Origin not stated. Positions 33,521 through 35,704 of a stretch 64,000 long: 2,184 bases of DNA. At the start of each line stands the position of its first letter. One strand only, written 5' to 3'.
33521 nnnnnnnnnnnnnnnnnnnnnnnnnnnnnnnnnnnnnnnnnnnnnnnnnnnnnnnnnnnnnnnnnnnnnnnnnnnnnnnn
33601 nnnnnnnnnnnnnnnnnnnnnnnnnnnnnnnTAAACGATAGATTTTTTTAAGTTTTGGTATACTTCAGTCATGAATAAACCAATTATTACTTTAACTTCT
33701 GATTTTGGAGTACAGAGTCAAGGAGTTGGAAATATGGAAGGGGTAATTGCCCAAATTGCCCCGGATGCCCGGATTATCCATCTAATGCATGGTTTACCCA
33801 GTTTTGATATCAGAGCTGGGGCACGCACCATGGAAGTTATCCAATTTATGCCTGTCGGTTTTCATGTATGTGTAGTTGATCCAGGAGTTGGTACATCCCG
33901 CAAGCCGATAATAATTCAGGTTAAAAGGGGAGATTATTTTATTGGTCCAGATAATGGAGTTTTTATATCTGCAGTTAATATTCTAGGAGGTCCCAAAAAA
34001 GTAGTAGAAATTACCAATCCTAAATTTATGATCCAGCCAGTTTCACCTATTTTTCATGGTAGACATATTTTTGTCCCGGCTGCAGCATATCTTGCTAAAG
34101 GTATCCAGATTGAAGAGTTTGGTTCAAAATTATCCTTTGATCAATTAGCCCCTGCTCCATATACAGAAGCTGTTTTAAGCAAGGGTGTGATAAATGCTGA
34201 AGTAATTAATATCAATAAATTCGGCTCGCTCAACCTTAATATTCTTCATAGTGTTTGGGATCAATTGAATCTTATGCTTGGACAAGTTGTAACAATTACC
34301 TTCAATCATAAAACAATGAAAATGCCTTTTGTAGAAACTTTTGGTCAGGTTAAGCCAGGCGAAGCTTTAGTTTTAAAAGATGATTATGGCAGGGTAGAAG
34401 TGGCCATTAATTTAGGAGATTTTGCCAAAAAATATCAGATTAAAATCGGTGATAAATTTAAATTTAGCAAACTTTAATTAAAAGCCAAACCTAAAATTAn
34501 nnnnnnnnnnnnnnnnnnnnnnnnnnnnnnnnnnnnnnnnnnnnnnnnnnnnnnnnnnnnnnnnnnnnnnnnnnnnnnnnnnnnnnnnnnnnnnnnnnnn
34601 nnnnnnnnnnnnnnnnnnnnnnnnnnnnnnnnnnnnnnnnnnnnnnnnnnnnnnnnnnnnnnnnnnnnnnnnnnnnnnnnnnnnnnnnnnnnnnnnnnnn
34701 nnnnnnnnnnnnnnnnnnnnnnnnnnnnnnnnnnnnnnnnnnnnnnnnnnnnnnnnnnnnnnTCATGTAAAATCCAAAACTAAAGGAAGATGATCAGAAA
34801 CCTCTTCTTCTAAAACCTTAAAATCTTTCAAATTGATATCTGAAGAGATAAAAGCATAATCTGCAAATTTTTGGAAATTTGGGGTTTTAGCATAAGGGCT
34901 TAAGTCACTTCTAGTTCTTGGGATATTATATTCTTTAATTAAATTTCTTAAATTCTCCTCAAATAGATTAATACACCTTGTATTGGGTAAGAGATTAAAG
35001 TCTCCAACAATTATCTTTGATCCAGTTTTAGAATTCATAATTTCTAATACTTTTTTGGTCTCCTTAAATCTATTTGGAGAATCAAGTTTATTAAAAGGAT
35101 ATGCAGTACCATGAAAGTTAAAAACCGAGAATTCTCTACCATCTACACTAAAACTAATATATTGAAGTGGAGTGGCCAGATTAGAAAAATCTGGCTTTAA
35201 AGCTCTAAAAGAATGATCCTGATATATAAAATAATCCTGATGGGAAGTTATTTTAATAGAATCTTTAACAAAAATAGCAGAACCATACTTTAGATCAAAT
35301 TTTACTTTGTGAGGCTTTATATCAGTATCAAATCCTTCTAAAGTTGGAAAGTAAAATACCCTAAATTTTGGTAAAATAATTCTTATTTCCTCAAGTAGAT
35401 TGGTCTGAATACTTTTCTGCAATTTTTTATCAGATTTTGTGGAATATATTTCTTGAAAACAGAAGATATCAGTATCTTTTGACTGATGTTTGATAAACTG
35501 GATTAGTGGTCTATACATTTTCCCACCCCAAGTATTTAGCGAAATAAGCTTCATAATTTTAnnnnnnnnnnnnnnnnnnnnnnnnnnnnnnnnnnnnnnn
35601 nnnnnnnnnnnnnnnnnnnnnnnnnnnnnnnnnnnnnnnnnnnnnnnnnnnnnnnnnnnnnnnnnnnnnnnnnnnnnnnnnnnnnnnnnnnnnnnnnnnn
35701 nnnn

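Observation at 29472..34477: SAM-centred gene neighbourhood behind a riboswitch: metK, HD hydrolase, split phosphotransferase, DUF62 SAM hydrolase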

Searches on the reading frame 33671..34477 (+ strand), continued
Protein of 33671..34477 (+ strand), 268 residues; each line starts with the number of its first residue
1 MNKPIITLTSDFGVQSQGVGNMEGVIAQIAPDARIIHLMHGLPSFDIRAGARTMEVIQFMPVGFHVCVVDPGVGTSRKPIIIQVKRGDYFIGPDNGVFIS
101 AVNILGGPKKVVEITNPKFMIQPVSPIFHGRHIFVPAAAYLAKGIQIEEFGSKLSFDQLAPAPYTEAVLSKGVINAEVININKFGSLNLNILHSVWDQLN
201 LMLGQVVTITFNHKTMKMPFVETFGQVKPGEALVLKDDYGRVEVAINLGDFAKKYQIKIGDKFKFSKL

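Call 33: find_encoding_contigs(protein=P0164, flank=7000, max_places=2)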
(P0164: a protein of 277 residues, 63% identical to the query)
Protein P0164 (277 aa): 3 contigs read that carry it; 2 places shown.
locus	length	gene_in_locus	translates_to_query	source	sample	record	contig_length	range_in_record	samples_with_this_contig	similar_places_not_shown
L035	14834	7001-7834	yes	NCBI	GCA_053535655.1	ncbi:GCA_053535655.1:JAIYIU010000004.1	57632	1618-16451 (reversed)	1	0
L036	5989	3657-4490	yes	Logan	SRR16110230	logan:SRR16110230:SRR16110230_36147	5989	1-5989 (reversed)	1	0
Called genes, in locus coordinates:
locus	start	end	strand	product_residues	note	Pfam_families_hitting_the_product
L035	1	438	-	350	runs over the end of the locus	PF26356:Pelota_N, PF03465:eRF1_3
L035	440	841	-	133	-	PF01503:PRA-PH (faint), PF03819:MazG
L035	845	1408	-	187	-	-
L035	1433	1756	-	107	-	-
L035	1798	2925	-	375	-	PF01970:TctA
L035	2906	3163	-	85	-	-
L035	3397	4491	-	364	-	-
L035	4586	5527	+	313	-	PF09376:NurA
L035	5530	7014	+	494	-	PF09378:HAS-barrel (faint), PF01935:DUF87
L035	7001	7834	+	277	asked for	PF01887:SAM_HAT_N, PF20257:SAM_HAT_C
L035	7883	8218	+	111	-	PF00011:HSP20 (weak)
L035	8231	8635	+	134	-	-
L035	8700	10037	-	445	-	PF01336:tRNA_anti-codon, PF00152:tRNA-synt_2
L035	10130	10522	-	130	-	PF09685:MamF_MmsF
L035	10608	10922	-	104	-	-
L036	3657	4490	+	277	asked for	PF01887:SAM_HAT_N, PF20257:SAM_HAT_C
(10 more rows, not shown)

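Call 35: find_encoding_contigs(protein=P0219, flank=7000, max_places=2)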
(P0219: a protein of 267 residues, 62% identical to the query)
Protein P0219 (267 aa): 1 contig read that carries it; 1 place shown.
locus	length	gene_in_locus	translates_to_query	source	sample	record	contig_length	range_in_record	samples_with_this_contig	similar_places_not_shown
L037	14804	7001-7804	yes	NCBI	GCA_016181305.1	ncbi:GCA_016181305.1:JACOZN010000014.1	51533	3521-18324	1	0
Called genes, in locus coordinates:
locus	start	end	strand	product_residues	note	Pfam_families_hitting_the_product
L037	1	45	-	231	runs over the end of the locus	PF04055:Radical_SAM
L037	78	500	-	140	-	-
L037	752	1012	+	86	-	PF15738:YafQ_toxin (weak), PF05016:ParE_toxin (weak)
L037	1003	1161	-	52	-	-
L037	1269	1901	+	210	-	PF22090:Gins51_C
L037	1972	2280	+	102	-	PF00935:Ribosomal_L44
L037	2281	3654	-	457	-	PF13231:PMT_2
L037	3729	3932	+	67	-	PF01667:Ribosomal_S27e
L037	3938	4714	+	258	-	PF00575:S1, PF07541:EIF_2_alpha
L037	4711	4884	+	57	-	PF04135:Nop10p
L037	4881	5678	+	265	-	PF09754:PAC2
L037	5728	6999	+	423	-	PF03952:Enolase_N, PF00113:Enolase_C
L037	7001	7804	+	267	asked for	PF01887:SAM_HAT_N, PF20257:SAM_HAT_C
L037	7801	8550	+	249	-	PF00300:His_Phos_1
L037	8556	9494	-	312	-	PF01087:GalP_UDP_transf, PF16268:DUF4921, PF16285:DUF4931_N, PF01230:HIT (faint), PF11969:DcpS_C (faint)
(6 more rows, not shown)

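Call 36: find_encoding_contigs(protein=P0139, flank=7000, max_places=2)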
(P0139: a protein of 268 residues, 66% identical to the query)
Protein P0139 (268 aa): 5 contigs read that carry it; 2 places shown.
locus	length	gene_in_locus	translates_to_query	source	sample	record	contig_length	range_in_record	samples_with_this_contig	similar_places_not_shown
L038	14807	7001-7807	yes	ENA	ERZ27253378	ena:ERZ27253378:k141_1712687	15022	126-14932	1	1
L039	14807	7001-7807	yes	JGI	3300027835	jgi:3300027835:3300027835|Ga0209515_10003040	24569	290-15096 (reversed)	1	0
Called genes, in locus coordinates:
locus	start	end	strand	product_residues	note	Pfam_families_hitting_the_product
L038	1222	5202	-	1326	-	PF18915:DUF5667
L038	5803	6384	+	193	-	PF01936:NYN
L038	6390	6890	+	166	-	PF13428:TPR_14 (faint), PF07719:TPR_2 (faint), PF23914:TPR_CcmH_CycH (weak), PF13181:TPR_8 (faint), PF13424:TPR_12 (faint), PF13432:TPR_16 (faint), PF14559:TPR_19 (weak), PF12895:ANAPC3 (weak), +3 more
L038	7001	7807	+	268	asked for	PF01887:SAM_HAT_N, PF20257:SAM_HAT_C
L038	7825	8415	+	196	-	-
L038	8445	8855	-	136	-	-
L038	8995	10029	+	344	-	PF02661:Fic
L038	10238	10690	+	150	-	PF00293:NUDIX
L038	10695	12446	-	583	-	PF00664:ABC_membrane, PF02463:SMC_N (weak), PF00005:ABC_tran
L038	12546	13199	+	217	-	-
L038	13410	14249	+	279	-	-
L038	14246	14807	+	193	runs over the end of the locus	-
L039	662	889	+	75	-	-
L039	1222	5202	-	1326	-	PF18915:DUF5667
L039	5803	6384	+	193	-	PF01936:NYN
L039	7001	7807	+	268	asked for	PF01887:SAM_HAT_N, PF20257:SAM_HAT_C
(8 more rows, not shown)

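Call 61: search_solved_structures(query=window:33671-34474:+, max_evalue=0.001, show_alignments=2)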
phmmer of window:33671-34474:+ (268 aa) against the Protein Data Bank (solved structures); distinct sequences matched with E-value up to 0.001: 16.
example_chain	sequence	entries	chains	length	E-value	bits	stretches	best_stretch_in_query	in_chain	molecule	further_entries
2zbu_A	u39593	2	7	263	1.7e-39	138.9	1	8-264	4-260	Uncharacterized conserved protein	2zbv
2wr8_A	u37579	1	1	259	4.5e-38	134.2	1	5-264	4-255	PUTATIVE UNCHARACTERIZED PROTEIN PH0463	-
1wu8_A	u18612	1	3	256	7.5e-38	133.5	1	6-264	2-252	hypothetical protein PH0463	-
7ccg_A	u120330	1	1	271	7.7e-37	130.2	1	1-262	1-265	DNA-directed RNA polymerase subunit delta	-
2q6o_A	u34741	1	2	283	1.1e-31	113.3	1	4-264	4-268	Hypothetical Protein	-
2q6i_A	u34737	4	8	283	1.4e-31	113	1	4-264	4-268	Hypothetical protein | chlorinase | Adenosyl-chloride synthase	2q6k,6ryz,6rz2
2q6l_A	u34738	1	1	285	7.9e-31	110.5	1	4-264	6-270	Hypothetical protein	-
2cw5_A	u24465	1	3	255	8.2e-27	97.3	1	5-259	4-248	Bacterial fluorinating enzyme homolog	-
2f4n_A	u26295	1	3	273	5.1e-24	88.2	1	5-158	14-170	Hypothetical protein MJ1651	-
7xto_A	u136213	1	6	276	1.5e-23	86.6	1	5-252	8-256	soil bacterial derived chlorinase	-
22uy_A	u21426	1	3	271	1.8e-23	86.3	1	5-158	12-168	(R)-S-adenosyl-L-methionine hydrolase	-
2v7t_A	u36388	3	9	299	4.1e-18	68.8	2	87-260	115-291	5'-FLUORO-5'-DEOXYADENOSINE SYNTHASE | 5'-FLUORO-5'-DEOXY ADENOSINE SYNTHETASE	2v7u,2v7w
1rqp_A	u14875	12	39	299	2.8e-17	66.1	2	3-86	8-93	5'-fluoro-5'-deoxyadenosine synthase | 5'-FLUORO-5'-DEOXY-ADENOSINE SYNTHASE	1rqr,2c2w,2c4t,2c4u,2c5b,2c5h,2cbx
2v7x_A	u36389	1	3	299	2.8e-17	66.1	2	3-86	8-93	5'-FLUORO-5'-DEOXYADENOSINE SYNTHASE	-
5lmz_A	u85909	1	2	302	1.2e-14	57.5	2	3-86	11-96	Fluorinase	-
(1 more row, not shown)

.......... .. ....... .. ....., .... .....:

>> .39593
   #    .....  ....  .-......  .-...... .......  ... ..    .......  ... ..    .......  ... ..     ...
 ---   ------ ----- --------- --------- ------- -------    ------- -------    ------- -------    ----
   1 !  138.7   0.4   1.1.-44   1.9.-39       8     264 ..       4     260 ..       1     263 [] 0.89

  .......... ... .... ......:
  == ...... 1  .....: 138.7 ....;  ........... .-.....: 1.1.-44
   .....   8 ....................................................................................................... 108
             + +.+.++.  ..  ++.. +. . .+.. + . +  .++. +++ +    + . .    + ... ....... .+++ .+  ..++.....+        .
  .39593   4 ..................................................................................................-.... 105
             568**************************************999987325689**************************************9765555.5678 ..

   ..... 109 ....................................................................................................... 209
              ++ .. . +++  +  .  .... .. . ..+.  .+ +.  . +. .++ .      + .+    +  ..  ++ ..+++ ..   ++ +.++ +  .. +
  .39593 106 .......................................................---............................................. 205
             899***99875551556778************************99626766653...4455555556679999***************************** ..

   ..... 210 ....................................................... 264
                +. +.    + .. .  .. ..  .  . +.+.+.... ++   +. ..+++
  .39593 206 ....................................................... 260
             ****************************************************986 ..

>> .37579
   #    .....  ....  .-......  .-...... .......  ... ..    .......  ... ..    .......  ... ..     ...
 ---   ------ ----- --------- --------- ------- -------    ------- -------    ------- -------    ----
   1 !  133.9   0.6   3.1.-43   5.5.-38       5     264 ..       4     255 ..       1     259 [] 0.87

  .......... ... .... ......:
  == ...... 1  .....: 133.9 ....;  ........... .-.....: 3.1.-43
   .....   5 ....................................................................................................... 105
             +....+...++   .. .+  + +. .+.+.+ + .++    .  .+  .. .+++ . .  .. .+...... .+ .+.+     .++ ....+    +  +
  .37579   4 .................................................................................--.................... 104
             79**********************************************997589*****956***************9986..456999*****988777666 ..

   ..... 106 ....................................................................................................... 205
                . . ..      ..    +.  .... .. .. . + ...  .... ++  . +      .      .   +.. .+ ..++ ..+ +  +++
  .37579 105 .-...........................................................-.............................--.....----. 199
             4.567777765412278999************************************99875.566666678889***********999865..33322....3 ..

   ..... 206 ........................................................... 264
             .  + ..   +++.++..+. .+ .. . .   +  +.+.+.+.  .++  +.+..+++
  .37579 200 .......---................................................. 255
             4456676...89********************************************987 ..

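Call 71: search_protein_families(library=pfam, proteins=[L026:2638-3606:-, L029:10500-11615:+, L029:5318-5713:+], max_evalue=0.01)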
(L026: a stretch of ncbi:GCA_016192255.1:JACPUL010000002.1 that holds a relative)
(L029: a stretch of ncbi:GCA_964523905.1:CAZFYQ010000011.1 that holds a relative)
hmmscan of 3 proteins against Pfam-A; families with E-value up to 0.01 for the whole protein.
L026:2638-3606:- (322 aa): 0 families

L029:10500-11615:+ (371 aa): 1 family
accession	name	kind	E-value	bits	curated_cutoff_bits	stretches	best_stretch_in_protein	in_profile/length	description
PF25581.1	AsqO_C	-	0.0071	16.9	27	0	304-368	68-129/131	AsqO-like, C-terminal domain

L029:5318-5713:+ (131 aa): 0 families

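Call 78: find_encoding_contigs(protein=P0144, flank=8000, max_places=1)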
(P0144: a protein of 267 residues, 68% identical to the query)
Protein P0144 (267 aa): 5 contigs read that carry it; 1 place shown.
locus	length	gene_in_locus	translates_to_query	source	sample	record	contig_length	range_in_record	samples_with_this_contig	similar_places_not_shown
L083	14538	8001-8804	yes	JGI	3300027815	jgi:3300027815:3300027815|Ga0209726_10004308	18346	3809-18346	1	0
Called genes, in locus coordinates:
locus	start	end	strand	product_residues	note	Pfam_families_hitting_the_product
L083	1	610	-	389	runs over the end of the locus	PF18895:T4SS_pilin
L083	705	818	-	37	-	-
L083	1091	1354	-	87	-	PF15738:YafQ_toxin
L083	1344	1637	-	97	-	-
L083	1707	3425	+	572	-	PF08486:SpoIID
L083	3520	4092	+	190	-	-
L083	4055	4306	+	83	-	PF18901:DUF5657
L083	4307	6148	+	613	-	-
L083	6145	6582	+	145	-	PF01668:SmpB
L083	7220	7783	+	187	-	PF00156:Pribosyltran (weak)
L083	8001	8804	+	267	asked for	PF01887:SAM_HAT_N, PF20257:SAM_HAT_C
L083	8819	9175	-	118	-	PF02021:UPF0102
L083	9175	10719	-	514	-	PF13541:ChlI, PF00493:MCM (faint), PF01078:Mg_chelatase, PF05496:RuvB_N (faint), PF07728:AAA_5 (faint), PF13335:Mg_chelatase_C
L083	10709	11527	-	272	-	PF02481:DNA_processg_A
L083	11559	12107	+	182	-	-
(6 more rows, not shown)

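Call 79: find_encoding_contigs(protein=P0155, flank=8000, max_places=1)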
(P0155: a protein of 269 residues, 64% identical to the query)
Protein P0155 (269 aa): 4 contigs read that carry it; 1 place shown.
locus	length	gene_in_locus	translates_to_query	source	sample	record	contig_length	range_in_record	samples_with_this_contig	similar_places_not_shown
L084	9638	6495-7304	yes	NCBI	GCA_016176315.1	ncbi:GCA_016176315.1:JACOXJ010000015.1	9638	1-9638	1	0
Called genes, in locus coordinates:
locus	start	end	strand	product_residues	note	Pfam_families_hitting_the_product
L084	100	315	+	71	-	-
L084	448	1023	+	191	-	-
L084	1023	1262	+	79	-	PF18901:DUF5657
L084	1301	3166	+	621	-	-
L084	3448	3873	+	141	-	PF01668:SmpB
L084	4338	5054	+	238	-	PF18912:DZR_2 (weak)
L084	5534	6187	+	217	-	-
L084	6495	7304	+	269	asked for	PF01887:SAM_HAT_N, PF20257:SAM_HAT_C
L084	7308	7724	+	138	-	PF00293:NUDIX, PF14815:NUDIX_4 (weak)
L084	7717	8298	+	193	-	PF01728:FtsJ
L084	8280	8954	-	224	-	PF06790:UPF0259 (weak), PF25231:DUF7847, PF06161:DUF975 (weak)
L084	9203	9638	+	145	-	PF01807:Zn_ribbon_DnaG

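Call 80: find_encoding_contigs(protein=P0151, flank=8000, max_places=1)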
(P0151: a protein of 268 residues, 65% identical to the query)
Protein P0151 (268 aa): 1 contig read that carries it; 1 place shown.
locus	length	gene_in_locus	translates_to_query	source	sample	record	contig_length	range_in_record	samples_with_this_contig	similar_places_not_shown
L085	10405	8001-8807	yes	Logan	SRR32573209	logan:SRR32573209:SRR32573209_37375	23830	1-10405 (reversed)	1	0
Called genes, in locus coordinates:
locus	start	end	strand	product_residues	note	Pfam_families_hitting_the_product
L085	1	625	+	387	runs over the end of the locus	PF00155:Aminotran_1_2, PF01041:DegT_DnrJ_EryC1 (weak)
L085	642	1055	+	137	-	PF00293:NUDIX, PF14815:NUDIX_4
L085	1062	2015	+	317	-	PF03741:TerC, PF04332:DUF475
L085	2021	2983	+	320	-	-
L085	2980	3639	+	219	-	PF00702:Hydrolase, PF12710:HAD (weak), PF13419:HAD_2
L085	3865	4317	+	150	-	PF00293:NUDIX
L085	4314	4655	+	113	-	PF00293:NUDIX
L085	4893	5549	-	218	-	-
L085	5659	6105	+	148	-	PF00293:NUDIX, PF14815:NUDIX_4 (faint)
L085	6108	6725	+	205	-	PF09335:VTT_dom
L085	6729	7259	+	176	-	PF13238:AAA_18 (weak)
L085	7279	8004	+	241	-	PF03141:Methyltransf_29 (weak), PF13489:Methyltransf_23, PF01209:Ubie_methyltran (faint), PF08241:Methyltransf_11, PF08242:Methyltransf_12, PF13649:Methyltransf_25, PF13847:Methyltransf_31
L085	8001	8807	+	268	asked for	PF01887:SAM_HAT_N, PF20257:SAM_HAT_C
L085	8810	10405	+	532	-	?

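Call 84: find_encoding_contigs(protein=P0124, flank=8000, max_places=2)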
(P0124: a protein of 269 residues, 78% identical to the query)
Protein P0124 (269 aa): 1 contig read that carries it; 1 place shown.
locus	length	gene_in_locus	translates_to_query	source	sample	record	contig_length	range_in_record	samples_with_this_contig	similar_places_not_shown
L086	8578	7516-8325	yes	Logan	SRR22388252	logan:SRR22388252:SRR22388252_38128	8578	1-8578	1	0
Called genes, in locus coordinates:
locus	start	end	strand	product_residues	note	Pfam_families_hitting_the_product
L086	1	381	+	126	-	?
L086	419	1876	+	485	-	PF02878:PGM_PMM_I, PF02879:PGM_PMM_II, PF02880:PGM_PMM_III, PF00408:PGM_PMM_IV (weak)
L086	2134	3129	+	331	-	PF16289:PIN_12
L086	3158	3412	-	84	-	-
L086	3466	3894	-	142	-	PF24839:DUF7718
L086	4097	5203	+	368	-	PF00438:S-AdoMet_synt_N, PF02772:S-AdoMet_synt_M, PF02773:S-AdoMet_synt_C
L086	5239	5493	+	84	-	PF04255:DUF433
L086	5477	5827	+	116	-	PF18480:DUF5615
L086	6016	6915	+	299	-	PF00106:adh_short, PF13561:adh_short_C2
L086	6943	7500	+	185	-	PF13302:Acetyltransf_3 (weak), PF13420:Acetyltransf_4 (weak), PF00583:Acetyltransf_1, PF13673:Acetyltransf_10, PF08445:FR47 (faint), PF13508:Acetyltransf_7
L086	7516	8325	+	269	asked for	PF01887:SAM_HAT_N, PF20257:SAM_HAT_C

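Call 86: search_protein_families(library=padloc, proteins=[window:33671-34477:+], max_evalue=0.001)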
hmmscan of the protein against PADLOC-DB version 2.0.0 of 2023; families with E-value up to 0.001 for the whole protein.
window:33671-34477:+ (268 aa): 0 families

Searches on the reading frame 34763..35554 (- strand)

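Call 6: search_protein_families(library=pfam, proteins=[window:34763-35554:-])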
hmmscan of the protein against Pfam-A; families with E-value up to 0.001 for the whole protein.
window:34763-35554:- (263 aa): 2 families
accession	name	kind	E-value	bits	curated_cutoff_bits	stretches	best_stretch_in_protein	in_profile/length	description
PF03372.29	Exo_endo_phos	-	2.7e-11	44.1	24.5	1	5-255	2-225/225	Endonuclease/Exonuclease/phosphatase family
PF06092.17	DUF943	-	0.00075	19.6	25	0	168-217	31-79/151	Enterobacterial putative membrane protein (DUF943)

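Call 86: search_protein_families(library=padloc, proteins=[window:34763-35554:-], max_evalue=0.001)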
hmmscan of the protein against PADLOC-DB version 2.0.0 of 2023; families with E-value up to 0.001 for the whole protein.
window:34763-35554:- (263 aa): 0 families
